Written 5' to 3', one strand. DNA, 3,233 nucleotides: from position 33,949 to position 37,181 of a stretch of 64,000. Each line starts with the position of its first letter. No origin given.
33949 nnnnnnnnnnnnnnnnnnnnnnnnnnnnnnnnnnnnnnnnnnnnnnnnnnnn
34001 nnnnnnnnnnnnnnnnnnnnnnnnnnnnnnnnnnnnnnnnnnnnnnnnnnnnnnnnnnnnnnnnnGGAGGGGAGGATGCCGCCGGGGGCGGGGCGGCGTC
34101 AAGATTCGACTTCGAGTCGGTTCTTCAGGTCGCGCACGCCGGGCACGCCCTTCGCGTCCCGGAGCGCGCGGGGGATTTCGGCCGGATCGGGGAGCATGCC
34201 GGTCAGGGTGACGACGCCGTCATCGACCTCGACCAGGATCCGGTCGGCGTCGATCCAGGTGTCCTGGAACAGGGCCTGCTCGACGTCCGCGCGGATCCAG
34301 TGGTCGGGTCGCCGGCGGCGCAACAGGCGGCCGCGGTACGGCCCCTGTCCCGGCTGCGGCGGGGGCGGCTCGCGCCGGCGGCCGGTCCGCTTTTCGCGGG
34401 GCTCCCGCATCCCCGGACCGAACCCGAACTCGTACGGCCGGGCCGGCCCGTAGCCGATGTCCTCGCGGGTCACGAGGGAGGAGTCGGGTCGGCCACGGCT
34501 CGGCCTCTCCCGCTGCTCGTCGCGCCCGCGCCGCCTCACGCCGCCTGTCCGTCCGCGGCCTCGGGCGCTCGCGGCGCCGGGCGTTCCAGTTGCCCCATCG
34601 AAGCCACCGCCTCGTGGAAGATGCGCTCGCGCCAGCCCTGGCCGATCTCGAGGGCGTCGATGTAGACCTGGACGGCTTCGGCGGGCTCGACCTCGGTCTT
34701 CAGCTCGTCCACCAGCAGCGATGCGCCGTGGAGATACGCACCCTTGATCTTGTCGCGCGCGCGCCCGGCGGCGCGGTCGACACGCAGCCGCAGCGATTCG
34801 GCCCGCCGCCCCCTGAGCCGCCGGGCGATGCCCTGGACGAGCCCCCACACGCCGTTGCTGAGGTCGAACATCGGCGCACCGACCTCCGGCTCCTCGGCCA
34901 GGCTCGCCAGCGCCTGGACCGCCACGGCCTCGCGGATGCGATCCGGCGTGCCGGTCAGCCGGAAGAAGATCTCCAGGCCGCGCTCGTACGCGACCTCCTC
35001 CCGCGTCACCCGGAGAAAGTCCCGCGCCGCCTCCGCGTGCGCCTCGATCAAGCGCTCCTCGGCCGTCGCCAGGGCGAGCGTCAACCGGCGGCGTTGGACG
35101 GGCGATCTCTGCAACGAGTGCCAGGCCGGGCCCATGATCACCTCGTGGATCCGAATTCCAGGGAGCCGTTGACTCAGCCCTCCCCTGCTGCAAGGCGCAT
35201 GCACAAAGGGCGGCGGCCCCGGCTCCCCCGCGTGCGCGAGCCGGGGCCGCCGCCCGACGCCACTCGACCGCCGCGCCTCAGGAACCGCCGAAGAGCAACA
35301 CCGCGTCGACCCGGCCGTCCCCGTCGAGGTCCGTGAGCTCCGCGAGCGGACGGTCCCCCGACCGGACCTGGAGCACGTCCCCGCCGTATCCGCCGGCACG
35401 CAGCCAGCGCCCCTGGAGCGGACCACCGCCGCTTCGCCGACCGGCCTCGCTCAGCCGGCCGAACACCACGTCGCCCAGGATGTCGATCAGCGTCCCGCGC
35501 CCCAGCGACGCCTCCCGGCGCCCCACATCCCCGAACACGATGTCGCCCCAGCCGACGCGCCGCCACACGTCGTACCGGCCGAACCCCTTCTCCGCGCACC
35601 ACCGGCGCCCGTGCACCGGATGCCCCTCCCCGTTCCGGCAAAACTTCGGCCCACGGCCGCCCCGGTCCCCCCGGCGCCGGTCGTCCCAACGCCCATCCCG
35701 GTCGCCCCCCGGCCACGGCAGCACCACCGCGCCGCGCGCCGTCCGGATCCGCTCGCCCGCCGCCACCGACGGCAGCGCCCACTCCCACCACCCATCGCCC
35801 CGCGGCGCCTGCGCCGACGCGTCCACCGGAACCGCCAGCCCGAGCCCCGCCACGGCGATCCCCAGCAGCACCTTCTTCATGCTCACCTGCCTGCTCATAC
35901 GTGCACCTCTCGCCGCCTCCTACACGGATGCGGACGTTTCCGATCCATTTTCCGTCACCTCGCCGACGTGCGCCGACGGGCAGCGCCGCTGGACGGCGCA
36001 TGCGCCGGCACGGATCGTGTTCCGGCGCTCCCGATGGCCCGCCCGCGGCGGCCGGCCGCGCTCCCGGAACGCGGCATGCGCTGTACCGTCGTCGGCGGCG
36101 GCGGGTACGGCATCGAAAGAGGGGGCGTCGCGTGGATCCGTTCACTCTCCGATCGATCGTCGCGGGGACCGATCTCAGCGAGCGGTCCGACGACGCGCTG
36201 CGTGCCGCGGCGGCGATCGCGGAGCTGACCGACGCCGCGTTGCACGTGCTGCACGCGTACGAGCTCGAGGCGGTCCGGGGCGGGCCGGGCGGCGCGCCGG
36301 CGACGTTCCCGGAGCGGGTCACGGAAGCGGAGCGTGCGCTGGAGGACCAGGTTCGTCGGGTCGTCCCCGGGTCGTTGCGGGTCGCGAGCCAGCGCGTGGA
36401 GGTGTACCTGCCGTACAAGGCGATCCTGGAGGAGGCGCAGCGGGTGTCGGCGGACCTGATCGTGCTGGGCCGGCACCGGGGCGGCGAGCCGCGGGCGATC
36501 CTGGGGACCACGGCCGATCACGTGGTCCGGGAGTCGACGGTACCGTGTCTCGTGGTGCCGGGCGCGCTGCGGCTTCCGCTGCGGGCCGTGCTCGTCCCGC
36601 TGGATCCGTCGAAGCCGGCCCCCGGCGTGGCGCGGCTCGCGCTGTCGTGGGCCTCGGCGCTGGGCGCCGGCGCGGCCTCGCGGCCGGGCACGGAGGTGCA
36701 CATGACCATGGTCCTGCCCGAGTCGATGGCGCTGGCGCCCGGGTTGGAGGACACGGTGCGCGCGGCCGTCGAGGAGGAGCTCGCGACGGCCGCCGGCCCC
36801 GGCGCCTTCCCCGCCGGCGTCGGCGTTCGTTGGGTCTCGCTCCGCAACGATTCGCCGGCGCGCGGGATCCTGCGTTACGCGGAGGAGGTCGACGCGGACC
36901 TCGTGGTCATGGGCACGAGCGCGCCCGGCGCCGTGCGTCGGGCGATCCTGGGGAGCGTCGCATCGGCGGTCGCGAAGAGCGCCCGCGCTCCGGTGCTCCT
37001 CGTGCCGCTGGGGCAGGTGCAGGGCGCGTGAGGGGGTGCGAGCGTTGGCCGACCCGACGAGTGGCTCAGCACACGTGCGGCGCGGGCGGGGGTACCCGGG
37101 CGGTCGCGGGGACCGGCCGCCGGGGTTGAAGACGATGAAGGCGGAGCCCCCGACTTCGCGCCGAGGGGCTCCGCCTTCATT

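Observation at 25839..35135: Arginine operon is bracketed by two diverged copies of an unrecognised two-gene module (duplicated-helix protein plus small DIGY-peptide protein)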

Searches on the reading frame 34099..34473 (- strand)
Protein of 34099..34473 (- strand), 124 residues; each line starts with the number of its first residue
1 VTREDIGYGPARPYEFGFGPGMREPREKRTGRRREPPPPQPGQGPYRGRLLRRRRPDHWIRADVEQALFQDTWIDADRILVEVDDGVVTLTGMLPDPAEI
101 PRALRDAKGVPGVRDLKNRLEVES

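Call 5: search_protein_families(library=pfam, proteins=[window:34099-34473:-], max_evalue=1)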
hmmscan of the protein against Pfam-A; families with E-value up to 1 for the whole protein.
window:34099-34473:- (124 aa): 2 families
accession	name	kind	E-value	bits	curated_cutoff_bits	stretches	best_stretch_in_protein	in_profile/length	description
PF04972.22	BON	-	1.2e-15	58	27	1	57-123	2-68/69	BON domain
PF22254.1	TFA2_E-tether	-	0.35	10.8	23.8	1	94-107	18-31/34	Tfa2 E-tether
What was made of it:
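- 34099..34473 (-): smallB. A 124-aa cytoplasmic BON-domain protein with a disordered N-terminal tail carrying the invariant peptide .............. PF04972 matches at E=1.2e-15 (call 5).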

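Call 6: search_protein_families(library=ncbifam, proteins=[window:34099-34473:-], max_evalue=1)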
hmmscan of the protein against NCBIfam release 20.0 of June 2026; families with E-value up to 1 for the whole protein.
window:34099-34473:- (124 aa): 3 families
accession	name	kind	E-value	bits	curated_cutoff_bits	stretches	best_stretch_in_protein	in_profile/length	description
NF007858.0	PRK10568.1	equivalog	6.6e-08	32.4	174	1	58-123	61-126/206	molecular chaperone OsmY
NF006331.0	PRK08561.1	equivalog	0.042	13.6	154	1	71-117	23-67/152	30S ribosomal protein S15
NF008247.1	PRK11023.1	equivalog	0.08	12.7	184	1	57-121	48-113/192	division/outer membrane stress-associated lipid-binding lipoprotein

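Call 89: search_protein_families(library=padloc, proteins=[window:34099-34473:-], max_evalue=0.01)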
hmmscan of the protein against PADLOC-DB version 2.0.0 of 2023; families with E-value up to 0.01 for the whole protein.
window:34099-34473:- (124 aa): 0 families

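Call 105: search_solved_structures(query=A5, max_evalue=0.01)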
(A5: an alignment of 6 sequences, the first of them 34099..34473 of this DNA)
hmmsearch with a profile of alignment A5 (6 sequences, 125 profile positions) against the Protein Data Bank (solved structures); distinct sequences matched with E-value up to 0.01: 3.
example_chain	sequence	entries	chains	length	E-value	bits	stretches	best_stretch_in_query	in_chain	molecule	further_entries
8rjx_A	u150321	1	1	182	8.5e-17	65.1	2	57-123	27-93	Osmotically-inducible protein Y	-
7a2d_A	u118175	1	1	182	1.4e-10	45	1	57-118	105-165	Uncharacterized protein YraP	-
6v4v_A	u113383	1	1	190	0.0026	21.5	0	72-122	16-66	BON domain protein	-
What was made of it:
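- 34099..34473 (-): The family profile matches OsmY 8rjx at E=8.5e-17 (call 105).
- Closest known: BON-domain proteins. Same: smallB has one clear BON domain: Pfam E=1.2e-15 (call 5), and the family profile matches OsmY 8rjx at E=8.5e-17 (call 105).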

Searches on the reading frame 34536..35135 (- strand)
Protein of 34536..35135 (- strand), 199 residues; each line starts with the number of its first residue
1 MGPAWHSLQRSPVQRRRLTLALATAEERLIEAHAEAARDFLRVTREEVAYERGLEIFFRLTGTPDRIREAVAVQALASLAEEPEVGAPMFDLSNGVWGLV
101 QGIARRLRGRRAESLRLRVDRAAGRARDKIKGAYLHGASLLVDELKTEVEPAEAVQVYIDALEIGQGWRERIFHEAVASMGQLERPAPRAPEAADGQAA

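Call 5: search_protein_families(library=pfam, proteins=[window:34536-35135:-], max_evalue=1)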
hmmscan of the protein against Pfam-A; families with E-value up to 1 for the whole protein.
window:34536-35135:- (199 aa): 2 families
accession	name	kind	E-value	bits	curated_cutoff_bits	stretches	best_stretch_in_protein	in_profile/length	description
PF22047.1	RecJ_C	-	0.12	13.2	30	1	5-53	47-96/110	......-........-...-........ exonuclease RecJ C-terminal domain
PF12705.13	PDDEXK_1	-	0.53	10.6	22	1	12-69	76-133/247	PD-(D/E)XK nuclease superfamily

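Call 6: search_protein_families(library=ncbifam, proteins=[window:34536-35135:-], max_evalue=1)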
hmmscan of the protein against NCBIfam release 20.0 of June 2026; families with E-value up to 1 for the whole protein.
window:34536-35135:- (199 aa): 1 family
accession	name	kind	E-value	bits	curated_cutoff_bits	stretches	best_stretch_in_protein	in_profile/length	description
NF041492.1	MobF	equivalog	0.27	10.7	100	1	20-52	104-137/299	MobF family relaxase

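Call 16: find_homologous_proteins(query=window:34536-35135:-, max_evalue=0.001)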
Query window:34536-35135:- (199 aa): 20 proteins with E <= 0.001 among 3050 candidates.
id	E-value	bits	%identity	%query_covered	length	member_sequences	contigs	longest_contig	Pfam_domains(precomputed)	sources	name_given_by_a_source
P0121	4.5e-120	416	100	100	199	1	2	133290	-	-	-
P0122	6.3e-76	272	69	98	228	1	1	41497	-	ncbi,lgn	ncbi:MAG TPA: hypothetical protein VF158_10285 [Longimicrobiales bacterium]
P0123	1.6e-68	248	69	91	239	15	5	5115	-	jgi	jgi:hypothetical protein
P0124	3.1e-68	247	67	90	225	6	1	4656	-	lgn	-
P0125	8.5e-67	242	66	92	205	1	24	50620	-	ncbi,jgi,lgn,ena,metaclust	metaclust:\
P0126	3.5e-61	224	62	95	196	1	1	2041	-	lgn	-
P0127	3.4e-56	208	57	90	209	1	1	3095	-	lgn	-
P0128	4.4e-55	204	57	90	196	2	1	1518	-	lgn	-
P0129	2.0e-49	186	54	90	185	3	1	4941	-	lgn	-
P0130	2.6e-42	163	49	88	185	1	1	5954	-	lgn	-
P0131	5.6e-40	155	44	98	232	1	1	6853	-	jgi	jgi:hypothetical protein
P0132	9.9e-37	144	65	58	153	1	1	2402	-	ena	-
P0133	4.2e-34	136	44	89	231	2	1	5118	-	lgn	-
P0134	6.0e-33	132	45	85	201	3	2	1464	-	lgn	-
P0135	1.2e-32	131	44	99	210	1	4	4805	-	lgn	-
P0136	2.2e-32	130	42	89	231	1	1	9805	-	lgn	-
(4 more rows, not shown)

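Call 17: find_encoding_contigs(protein=P0122, flank=5000, max_places=1)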
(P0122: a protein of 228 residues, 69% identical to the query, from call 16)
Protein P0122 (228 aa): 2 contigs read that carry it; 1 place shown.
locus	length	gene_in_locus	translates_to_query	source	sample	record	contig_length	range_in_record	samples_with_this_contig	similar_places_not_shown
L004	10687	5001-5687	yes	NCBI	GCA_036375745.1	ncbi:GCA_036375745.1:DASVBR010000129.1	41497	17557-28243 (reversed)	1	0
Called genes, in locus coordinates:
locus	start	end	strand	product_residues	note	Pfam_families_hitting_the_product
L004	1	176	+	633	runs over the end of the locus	PF06824:Glyco_hydro_125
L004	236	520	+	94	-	-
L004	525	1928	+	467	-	PF08323:Glyco_transf_5, PF20706:GT4-conflict (faint), PF13439:Glyco_transf_4, PF13579:Glyco_trans_4_4 (weak), PF00534:Glycos_transf_1, PF13692:Glyco_trans_1_4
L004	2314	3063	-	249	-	PF22624:AASDHPPT_N (weak), PF01648:ACPS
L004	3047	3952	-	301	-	PF00582:Usp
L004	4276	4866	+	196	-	-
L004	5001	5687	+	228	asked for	-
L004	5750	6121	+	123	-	PF04972:BON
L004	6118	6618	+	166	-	PF01316:Arg_repressor, PF02863:Arg_repressor_C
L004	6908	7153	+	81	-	PF02597:ThiS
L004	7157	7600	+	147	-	PF02391:MoaE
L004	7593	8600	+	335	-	PF04055:Radical_SAM, PF06463:Mob_synth_C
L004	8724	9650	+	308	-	PF00056:Ldh_1_N, PF02866:Ldh_1_C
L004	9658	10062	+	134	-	PF01127:Sdh_cyt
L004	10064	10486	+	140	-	PF01127:Sdh_cyt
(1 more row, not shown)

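Call 18: find_encoding_contigs(protein=P0125, flank=5000, max_places=2)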
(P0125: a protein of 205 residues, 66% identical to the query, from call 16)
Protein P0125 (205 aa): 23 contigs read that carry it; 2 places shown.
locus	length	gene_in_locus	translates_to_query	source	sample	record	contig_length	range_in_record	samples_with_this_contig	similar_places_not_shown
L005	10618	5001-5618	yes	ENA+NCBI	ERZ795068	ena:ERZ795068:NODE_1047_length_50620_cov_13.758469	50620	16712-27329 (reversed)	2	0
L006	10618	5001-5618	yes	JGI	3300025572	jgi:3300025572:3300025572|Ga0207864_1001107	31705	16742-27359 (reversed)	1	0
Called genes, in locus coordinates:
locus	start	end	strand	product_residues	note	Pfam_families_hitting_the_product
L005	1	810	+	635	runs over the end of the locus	PF06824:Glyco_hydro_125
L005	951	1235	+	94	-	-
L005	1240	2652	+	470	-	PF08323:Glyco_transf_5, PF13439:Glyco_transf_4, PF13579:Glyco_trans_4_4 (weak), PF00534:Glycos_transf_1, PF20706:GT4-conflict (weak), PF13692:Glyco_trans_1_4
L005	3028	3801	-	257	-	PF01648:ACPS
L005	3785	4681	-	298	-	PF00582:Usp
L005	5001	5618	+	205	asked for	-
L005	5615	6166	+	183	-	-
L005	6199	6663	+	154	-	PF01316:Arg_repressor, PF02863:Arg_repressor_C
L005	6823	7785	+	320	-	PF01118:Semialdhyde_dh, PF22698:Semialdhyde_dhC_1, PF02774:Semialdhyde_dhC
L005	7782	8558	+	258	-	PF00696:AA_kinase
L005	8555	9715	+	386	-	PF00202:Aminotran_3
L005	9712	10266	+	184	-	PF00583:Acetyltransf_1, PF13673:Acetyltransf_10, PF13508:Acetyltransf_7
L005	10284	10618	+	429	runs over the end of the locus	PF00764:Arginosuc_synth, PF20979:Arginosuc_syn_C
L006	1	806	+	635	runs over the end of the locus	PF06824:Glyco_hydro_125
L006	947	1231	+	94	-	-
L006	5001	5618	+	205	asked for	-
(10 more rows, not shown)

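Call 19: find_encoding_contigs(protein=P0136, flank=5000, max_places=1)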
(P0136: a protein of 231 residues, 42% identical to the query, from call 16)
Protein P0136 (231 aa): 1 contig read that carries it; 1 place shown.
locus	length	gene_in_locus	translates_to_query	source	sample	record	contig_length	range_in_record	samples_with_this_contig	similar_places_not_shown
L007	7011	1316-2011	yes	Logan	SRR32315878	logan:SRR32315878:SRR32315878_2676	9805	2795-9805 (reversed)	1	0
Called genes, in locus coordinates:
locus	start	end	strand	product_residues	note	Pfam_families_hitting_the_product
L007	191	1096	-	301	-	PF00582:Usp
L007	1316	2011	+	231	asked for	-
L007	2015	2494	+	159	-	PF04972:BON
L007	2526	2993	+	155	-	PF01316:Arg_repressor, PF02863:Arg_repressor_C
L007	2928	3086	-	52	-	-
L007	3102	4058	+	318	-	PF01118:Semialdhyde_dh, PF22698:Semialdhyde_dhC_1, PF02774:Semialdhyde_dhC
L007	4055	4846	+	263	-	PF00696:AA_kinase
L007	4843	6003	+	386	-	PF00202:Aminotran_3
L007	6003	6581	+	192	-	PF00583:Acetyltransf_1, PF13673:Acetyltransf_10 (weak), PF13508:Acetyltransf_7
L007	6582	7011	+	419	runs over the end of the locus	PF00764:Arginosuc_synth, PF20979:Arginosuc_syn_C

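Call 53: find_related_loci(query=A4, collection=metagenome_contigs, flank=5000)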
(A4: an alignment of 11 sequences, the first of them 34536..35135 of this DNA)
Query A4 (199 aa) in metagenome_contigs; peptide patterns used: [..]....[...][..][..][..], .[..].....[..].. (x = any residue, [..] = any of these).
600 stretches matched a pattern (row limit reached: there are more); 3 encode a relative of the query (tblastn E <= 1e-3); 3 distinct loci.
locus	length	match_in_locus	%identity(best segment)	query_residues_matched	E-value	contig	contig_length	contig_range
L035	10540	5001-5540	48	1-178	8e-35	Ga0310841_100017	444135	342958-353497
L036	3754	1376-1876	44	9-175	1e-27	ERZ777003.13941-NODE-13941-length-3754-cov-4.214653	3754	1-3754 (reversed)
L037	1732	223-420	48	114-179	1e-13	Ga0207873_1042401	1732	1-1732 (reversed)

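Call 89: search_protein_families(library=padloc, proteins=[window:34536-35135:-], max_evalue=0.01)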
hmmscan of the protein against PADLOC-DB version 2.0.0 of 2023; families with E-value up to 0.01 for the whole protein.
window:34536-35135:- (199 aa): 0 families

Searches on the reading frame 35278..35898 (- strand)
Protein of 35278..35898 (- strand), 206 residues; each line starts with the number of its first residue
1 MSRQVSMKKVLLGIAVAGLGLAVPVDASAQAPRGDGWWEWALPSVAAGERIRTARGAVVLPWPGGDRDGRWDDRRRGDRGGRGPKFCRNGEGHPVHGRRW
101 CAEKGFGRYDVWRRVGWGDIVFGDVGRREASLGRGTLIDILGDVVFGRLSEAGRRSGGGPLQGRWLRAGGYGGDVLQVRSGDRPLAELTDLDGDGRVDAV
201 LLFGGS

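Call 48: search_protein_families(library=pfam, proteins=[window:35278-35898:-], max_evalue=0.01)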
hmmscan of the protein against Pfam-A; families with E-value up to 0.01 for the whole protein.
window:35278-35898:- (206 aa): 0 families
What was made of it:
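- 35278..35898 (-): ORF206. A 206-aa protein with a signal-peptide-like N-terminus and no family match, lying upstream of helB. It has no Pfam match (call 48).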

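Call 89: search_protein_families(library=padloc, proteins=[window:35278-35898:-], max_evalue=0.01)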
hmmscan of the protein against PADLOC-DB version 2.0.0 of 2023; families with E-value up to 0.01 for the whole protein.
window:35278-35898:- (206 aa): 0 families

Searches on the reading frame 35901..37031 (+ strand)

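Call 48: search_protein_families(library=pfam, proteins=[window:35901-37031:+], max_evalue=0.01)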
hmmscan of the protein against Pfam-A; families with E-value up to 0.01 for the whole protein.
window:35901-37031:+ (376 aa): 1 family
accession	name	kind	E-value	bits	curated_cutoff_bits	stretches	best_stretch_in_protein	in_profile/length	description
PF00582.32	Usp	-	1.3e-41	142.9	24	2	84-220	3-141/141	Universal stress protein family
